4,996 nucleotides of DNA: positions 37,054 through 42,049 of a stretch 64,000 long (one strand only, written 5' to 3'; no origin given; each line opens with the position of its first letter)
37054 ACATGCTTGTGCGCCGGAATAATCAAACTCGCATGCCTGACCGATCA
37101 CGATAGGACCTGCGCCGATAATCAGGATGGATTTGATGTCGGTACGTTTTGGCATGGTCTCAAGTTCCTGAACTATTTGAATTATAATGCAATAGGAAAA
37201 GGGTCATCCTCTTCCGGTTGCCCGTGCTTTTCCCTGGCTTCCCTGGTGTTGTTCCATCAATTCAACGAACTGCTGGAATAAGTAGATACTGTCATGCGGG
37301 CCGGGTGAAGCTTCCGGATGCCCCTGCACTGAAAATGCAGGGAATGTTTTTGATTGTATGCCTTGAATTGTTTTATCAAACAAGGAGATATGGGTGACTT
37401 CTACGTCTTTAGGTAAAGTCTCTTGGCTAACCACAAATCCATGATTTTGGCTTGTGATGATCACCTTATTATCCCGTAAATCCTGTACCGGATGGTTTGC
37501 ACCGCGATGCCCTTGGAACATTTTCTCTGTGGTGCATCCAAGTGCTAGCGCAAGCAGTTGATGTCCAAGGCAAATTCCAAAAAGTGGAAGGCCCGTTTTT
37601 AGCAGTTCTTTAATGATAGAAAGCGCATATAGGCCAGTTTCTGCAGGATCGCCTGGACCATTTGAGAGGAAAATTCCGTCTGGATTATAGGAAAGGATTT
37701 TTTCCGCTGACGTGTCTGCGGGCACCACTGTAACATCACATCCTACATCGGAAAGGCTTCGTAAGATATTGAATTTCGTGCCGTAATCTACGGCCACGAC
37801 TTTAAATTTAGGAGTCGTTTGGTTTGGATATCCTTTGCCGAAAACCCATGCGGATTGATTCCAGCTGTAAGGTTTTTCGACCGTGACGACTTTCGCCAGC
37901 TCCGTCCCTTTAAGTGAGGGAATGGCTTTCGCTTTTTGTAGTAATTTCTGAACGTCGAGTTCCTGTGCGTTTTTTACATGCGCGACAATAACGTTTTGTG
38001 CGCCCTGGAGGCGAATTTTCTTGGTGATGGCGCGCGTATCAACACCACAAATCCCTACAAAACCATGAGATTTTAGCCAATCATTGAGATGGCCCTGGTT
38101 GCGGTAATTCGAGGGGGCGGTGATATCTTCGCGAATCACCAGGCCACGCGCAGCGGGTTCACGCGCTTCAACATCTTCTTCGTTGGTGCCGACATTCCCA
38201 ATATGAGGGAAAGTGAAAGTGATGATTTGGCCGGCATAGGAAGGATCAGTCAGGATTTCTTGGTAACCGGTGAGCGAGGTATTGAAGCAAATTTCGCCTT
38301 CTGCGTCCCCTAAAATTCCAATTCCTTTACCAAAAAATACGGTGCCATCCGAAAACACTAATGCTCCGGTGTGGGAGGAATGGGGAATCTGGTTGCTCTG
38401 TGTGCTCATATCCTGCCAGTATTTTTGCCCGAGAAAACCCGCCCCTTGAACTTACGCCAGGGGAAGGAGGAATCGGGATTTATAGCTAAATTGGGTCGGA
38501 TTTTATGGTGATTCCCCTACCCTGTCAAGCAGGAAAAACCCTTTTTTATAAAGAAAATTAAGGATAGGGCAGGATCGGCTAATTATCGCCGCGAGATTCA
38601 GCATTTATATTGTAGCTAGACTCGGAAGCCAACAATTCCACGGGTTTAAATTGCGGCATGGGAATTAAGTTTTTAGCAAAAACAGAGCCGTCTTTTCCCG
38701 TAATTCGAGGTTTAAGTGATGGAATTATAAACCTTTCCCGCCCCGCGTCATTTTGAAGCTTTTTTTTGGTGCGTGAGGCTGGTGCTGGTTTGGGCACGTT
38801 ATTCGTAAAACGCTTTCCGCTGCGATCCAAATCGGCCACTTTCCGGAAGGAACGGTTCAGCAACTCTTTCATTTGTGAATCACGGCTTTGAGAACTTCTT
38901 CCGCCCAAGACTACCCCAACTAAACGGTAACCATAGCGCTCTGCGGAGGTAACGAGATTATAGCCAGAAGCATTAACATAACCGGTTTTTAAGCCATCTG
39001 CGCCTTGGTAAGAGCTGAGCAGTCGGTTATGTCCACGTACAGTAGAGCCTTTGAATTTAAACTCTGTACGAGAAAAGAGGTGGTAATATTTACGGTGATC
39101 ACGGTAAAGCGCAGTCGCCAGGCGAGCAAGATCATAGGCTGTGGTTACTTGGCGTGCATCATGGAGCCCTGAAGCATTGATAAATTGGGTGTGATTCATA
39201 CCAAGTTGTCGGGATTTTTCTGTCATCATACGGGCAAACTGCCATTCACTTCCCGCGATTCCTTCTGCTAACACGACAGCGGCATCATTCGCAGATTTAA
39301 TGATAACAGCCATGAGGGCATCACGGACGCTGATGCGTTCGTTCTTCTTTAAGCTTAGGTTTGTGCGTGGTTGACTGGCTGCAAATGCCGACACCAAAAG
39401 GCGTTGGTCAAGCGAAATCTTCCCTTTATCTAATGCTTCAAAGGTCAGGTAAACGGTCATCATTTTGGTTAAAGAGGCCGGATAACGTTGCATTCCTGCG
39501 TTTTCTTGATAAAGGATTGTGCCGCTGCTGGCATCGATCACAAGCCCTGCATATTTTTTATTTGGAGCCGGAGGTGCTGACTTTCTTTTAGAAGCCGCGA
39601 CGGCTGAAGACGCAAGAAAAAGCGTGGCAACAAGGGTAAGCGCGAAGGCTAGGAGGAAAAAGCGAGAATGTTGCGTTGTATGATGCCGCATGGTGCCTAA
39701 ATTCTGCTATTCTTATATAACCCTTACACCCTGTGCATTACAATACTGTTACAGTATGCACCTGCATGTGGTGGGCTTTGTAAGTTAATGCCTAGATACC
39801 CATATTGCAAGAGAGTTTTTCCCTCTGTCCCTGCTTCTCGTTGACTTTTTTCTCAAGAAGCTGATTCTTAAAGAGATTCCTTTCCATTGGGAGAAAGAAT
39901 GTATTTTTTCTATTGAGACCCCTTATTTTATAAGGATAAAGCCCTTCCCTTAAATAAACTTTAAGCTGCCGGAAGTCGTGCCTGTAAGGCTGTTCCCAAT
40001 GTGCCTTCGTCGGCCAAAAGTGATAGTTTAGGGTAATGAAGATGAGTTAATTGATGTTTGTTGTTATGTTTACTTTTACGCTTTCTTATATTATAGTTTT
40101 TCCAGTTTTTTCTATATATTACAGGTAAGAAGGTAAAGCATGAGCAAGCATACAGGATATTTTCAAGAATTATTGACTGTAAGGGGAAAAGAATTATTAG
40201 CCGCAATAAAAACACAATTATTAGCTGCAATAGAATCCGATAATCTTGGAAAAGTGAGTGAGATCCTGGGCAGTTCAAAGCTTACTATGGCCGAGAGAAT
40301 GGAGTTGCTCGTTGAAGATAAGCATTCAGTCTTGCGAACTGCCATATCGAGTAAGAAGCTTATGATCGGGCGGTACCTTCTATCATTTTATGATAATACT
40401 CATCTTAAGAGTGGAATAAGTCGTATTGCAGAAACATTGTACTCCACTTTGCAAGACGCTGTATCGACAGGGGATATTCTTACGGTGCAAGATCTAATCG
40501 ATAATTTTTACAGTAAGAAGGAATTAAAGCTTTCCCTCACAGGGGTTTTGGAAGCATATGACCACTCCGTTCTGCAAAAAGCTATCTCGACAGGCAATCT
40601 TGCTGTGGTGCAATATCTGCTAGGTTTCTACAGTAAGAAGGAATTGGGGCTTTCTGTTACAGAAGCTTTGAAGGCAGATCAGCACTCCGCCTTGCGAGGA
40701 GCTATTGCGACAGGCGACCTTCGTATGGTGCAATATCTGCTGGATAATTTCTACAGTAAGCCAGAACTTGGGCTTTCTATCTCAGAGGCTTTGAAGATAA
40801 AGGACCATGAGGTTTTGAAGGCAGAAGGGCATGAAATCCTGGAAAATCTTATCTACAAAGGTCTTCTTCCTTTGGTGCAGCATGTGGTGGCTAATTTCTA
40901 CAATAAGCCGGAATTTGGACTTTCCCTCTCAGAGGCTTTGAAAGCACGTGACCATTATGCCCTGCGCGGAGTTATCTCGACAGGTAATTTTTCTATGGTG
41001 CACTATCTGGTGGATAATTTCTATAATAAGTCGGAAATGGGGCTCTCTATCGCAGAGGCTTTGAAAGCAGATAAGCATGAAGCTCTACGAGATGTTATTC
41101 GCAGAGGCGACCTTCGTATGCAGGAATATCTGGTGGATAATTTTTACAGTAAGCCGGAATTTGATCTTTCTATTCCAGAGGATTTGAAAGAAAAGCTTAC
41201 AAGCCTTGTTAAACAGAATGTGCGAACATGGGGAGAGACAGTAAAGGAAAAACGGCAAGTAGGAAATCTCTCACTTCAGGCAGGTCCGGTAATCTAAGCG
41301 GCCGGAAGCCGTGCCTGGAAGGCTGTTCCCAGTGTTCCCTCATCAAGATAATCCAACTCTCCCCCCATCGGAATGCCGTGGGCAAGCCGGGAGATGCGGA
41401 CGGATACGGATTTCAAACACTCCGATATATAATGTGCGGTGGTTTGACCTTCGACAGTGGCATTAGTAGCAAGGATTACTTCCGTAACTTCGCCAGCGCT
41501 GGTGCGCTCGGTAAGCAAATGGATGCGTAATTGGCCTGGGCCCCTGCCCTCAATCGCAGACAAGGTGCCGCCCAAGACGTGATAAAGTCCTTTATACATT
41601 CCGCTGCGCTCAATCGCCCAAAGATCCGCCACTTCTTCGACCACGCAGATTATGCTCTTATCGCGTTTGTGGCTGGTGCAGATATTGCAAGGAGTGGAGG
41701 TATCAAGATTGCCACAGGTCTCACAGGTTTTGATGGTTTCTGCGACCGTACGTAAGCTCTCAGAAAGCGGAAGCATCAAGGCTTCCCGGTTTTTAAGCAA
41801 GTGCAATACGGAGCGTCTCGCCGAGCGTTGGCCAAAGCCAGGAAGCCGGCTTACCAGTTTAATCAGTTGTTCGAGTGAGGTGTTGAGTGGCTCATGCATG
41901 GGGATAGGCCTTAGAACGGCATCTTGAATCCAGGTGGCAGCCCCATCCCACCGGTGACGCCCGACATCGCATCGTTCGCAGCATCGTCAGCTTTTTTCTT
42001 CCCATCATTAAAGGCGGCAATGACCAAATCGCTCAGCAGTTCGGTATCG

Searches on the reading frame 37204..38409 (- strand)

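Call 21: search_protein_families(library=pfam, proteins=[window:37204-38409:-], max_evalue=0.001)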
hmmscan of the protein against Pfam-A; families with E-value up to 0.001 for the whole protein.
window:37204-38409:- (401 aa): 3 families
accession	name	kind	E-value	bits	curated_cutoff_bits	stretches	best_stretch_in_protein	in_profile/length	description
PF00117.34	GATase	-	1.3e-52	178.7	22.8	1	206-383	2-189/190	Glutamine amidotransferase class-I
PF00988.28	CPSase_sm_chain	-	6.2e-49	165.5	27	1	17-141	1-125/126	Carbamoyl-phosphate synthase small chain, CPSase domain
PF07722.19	Peptidase_C26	-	7e-08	32.9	20.5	1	261-311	93-143/219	Peptidase C26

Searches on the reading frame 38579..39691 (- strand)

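Call 21: search_protein_families(library=pfam, proteins=[window:38579-39691:-], max_evalue=0.001)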
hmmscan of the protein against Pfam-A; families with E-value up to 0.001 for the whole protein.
window:38579-39691:- (370 aa): 3 families
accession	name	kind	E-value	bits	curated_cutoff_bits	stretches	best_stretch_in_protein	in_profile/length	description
PF00768.25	Peptidase_S11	-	1.3e-61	208.5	27.6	1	49-265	15-238/239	D-alanyl-D-alanine carboxypeptidase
PF13354.11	Beta-lactamase2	-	5.2e-13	49.3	22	1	62-198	14-149/214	Beta-lactamase enzyme family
PF02113.21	Peptidase_S13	-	0.00089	18.5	22.8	0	42-89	13-61/444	D-Ala-D-Ala carboxypeptidase 3 (S13) family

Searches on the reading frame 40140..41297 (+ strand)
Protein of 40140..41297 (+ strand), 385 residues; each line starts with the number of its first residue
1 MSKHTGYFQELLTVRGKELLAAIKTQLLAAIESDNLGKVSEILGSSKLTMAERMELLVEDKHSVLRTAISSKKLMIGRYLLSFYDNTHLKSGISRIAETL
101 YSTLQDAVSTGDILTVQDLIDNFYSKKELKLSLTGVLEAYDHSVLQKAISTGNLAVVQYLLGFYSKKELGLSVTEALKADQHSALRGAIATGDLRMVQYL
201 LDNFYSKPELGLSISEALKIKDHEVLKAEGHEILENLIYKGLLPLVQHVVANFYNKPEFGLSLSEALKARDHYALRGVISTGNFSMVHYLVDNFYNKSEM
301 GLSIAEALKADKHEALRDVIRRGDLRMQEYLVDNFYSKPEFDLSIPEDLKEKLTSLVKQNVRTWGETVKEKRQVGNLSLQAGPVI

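Call 21: search_protein_families(library=pfam, proteins=[window:40140-41297:+], max_evalue=0.001)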
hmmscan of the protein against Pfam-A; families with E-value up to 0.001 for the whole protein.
window:40140-41297:+ (385 aa): 6 families
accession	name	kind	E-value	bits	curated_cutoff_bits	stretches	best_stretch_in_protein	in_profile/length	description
PF12796.13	Ank_2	-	5.2e-09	37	27.3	1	105-203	2-82/90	Ankyrin repeats (3 copies)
PF13637.12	Ank_4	-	1.1e-06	29.1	22.7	0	105-161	2-50/50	Ankyrin repeats (many copies)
PF13606.12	Ank_3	-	0.00035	21.2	22.3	0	142-162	3-23/30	Ankyrin repeat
PF08564.16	CDC37_C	-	0.00039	20.9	22.1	0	23-54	22-53/100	Cdc37 C terminal domain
PF00023.36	Ank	-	0.00044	20.9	21.1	0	143-161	4-22/33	Ankyrin repeat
PF13857.12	Ank_5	-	0.00055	20.7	27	0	144-161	19-36/56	Ankyrin repeats (many copies)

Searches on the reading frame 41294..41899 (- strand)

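Call 21: search_protein_families(library=pfam, proteins=[window:41294-41899:-], max_evalue=0.001)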
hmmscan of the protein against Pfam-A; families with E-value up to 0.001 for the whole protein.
window:41294-41899:- (201 aa): 5 families
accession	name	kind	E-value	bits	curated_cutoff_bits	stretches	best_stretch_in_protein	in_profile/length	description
PF13662.12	Toprim_4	-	1.8e-25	89.4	25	1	83-173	2-85/85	Toprim domain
PF21175.2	RecR_C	-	3.5e-11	42.7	22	1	175-197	1-23/24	RecR, C-terminal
PF21176.3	RecR_HhH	-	4.7e-09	36.4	27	1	9-51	1-43/45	RecR, helix-hairpin-helix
PF01751.28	Toprim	-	1.7e-08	35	23.1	1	84-169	2-93/96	Toprim domain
PF02132.21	RecR_ZnF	-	1.5e-05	25.1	22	1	56-76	1-21/21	RecR, Cys4-zinc finger domain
